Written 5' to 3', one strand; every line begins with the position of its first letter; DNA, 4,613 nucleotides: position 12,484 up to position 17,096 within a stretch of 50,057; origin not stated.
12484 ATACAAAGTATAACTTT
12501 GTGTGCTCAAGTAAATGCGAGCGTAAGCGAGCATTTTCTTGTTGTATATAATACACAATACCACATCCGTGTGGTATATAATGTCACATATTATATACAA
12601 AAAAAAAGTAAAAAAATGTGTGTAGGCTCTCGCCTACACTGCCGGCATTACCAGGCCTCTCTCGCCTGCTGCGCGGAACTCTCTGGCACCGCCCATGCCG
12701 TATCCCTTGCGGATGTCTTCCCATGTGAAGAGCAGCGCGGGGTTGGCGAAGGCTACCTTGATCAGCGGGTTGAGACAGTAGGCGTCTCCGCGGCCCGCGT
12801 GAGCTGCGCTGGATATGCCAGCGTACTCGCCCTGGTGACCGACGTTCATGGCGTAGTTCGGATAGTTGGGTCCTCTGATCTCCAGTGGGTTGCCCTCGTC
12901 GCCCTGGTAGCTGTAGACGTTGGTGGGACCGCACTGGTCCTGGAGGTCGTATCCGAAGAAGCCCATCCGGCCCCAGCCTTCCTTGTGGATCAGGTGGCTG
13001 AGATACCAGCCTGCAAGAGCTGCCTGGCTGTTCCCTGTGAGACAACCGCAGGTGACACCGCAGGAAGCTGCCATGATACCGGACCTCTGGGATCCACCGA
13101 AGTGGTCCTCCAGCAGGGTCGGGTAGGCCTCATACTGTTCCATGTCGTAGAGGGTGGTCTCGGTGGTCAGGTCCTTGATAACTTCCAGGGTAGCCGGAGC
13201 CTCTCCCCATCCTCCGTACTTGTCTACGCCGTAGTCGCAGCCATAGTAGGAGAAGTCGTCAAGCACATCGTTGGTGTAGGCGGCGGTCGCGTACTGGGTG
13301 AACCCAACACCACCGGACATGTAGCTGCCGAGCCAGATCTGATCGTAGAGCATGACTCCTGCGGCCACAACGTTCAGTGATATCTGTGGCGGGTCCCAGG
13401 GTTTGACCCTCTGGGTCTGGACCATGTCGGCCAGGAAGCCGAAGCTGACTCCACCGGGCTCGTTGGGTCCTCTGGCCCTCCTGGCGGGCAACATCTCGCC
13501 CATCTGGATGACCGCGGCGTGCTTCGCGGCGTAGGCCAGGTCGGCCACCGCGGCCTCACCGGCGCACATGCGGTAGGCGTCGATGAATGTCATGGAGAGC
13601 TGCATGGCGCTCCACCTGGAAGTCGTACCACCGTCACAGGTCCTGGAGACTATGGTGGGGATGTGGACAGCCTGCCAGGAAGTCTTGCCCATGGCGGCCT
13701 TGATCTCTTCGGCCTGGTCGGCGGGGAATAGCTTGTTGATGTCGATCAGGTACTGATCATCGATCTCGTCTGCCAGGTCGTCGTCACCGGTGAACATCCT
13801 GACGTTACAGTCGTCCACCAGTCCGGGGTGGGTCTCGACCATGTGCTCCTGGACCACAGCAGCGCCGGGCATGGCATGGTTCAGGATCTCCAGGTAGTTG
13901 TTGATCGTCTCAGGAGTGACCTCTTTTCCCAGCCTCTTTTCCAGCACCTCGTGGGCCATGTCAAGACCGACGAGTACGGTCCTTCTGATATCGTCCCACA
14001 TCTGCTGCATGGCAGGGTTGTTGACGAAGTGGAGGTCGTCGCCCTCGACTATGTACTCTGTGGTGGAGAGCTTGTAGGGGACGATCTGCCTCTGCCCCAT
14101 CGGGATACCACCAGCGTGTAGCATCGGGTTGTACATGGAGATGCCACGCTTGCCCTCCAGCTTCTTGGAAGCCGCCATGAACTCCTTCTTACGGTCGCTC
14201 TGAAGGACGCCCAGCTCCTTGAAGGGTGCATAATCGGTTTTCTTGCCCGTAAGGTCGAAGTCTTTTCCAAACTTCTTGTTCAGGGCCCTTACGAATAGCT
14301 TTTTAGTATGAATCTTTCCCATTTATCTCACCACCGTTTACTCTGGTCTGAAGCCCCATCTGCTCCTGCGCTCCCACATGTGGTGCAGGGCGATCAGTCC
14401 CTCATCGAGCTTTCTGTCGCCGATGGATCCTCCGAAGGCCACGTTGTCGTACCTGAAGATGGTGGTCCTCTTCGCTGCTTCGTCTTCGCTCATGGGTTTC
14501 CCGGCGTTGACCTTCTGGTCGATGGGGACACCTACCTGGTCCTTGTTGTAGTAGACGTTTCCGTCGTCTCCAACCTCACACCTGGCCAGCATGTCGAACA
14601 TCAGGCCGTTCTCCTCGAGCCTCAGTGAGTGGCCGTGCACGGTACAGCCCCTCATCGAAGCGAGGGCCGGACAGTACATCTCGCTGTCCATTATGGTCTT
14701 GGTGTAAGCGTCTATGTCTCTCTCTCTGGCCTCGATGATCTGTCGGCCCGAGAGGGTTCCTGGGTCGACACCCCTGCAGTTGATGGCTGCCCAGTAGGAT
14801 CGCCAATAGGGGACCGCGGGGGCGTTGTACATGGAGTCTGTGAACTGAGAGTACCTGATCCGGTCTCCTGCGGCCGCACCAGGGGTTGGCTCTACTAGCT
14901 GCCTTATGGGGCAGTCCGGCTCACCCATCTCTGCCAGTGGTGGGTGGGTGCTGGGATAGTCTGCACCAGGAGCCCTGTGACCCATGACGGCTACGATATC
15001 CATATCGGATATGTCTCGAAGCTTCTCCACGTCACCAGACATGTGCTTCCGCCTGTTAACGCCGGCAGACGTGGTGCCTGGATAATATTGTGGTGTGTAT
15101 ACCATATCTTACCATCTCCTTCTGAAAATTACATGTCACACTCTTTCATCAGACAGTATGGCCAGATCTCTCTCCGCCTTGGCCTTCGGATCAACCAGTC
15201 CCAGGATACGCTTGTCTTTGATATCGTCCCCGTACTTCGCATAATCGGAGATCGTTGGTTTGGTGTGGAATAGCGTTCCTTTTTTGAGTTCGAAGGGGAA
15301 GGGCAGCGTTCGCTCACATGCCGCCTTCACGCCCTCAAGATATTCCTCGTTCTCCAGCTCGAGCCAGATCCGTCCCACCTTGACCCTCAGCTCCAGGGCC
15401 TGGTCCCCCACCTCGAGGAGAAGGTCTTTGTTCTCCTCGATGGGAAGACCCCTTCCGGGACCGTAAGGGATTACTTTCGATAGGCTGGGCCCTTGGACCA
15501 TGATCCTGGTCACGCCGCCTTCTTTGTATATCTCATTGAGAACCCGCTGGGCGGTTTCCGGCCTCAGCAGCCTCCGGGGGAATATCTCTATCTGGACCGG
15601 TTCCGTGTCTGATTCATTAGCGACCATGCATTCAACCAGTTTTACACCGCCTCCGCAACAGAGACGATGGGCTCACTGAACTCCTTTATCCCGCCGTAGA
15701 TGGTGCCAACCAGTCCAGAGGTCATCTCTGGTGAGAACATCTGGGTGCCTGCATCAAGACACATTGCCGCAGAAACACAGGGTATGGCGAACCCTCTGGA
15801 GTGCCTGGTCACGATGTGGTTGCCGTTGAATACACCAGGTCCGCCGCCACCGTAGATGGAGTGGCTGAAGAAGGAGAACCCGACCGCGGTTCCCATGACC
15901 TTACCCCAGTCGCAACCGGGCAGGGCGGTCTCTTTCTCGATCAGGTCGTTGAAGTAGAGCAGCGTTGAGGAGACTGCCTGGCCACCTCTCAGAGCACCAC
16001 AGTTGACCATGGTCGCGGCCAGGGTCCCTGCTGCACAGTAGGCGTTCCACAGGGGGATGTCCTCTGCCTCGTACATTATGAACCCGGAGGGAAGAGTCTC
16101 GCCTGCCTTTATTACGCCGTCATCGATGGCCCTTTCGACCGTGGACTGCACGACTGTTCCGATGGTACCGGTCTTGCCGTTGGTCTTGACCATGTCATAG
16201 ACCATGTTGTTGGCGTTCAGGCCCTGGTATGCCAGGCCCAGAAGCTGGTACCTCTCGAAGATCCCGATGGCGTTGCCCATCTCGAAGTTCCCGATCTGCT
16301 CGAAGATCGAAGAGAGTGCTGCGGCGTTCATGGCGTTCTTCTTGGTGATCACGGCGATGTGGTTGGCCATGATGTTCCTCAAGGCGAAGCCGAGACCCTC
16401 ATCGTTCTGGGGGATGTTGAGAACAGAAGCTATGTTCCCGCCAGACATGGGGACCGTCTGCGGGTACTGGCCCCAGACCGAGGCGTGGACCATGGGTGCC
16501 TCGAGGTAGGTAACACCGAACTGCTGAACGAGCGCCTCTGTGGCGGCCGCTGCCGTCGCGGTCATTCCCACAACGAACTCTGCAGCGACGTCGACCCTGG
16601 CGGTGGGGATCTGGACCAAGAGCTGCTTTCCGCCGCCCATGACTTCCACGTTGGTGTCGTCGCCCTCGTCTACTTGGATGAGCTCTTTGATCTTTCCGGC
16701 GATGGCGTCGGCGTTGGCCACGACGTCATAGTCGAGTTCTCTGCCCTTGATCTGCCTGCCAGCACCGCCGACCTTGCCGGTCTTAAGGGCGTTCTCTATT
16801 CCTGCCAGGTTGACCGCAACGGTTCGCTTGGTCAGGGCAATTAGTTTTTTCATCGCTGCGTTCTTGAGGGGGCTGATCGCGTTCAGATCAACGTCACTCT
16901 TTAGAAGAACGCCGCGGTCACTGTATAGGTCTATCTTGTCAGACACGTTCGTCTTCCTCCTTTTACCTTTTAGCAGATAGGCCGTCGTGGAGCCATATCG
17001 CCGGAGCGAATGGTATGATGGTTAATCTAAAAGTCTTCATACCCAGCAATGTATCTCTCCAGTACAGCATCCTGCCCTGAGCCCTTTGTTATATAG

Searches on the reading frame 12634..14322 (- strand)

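Call 71: search_protein_families(library=pfam, proteins=[window:12634-14322:-], max_evalue=0.001)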
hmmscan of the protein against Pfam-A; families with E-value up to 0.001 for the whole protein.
window:12634-14322:- (562 aa): 2 families
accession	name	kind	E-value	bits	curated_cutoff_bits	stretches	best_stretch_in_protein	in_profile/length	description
PF02745.20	MCR_alpha_N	-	4.1e-146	485.8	27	1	7-279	1-269/269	Methyl-coenzyme M reductase alpha subunit, N-terminal domain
PF02249.22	MCR_alpha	-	1.8e-64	216.4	25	1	327-453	1-127/127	Methyl-coenzyme M reductase alpha subunit, C-terminal domain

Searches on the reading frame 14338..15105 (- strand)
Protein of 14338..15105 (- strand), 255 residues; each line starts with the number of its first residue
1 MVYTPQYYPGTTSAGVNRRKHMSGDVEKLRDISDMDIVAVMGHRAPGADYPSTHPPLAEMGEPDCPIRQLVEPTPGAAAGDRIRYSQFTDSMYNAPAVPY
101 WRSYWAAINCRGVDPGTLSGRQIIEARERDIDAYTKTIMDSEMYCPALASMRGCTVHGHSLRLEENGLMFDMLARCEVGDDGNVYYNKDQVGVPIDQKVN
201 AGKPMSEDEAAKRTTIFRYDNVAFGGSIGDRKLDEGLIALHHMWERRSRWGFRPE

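Call 71: search_protein_families(library=pfam, proteins=[window:14338-15105:-], max_evalue=0.001)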
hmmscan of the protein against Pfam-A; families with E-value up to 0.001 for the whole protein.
window:14338-15105:- (255 aa): 1 family
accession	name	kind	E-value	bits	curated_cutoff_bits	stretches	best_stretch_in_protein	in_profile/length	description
PF02240.21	MCR_gamma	-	1.9e-110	368.3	25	1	5-253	1-246/246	Methyl-coenzyme M reductase gamma subunit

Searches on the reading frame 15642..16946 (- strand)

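Call 71: search_protein_families(library=pfam, proteins=[window:15642-16946:-], max_evalue=0.001)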
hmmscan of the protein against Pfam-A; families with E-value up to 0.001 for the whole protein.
window:15642-16946:- (434 aa): 2 families
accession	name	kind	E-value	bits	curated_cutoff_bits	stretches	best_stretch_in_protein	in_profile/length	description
PF02241.23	MCR_beta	-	1e-138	461.4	25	1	186-433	1-248/249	Methyl-coenzyme M reductase beta subunit, C-terminal domain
PF02783.20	MCR_beta_N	-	7.2e-81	270.6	22.2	1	3-184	1-182/182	Methyl-coenzyme M reductase beta subunit, N-terminal domain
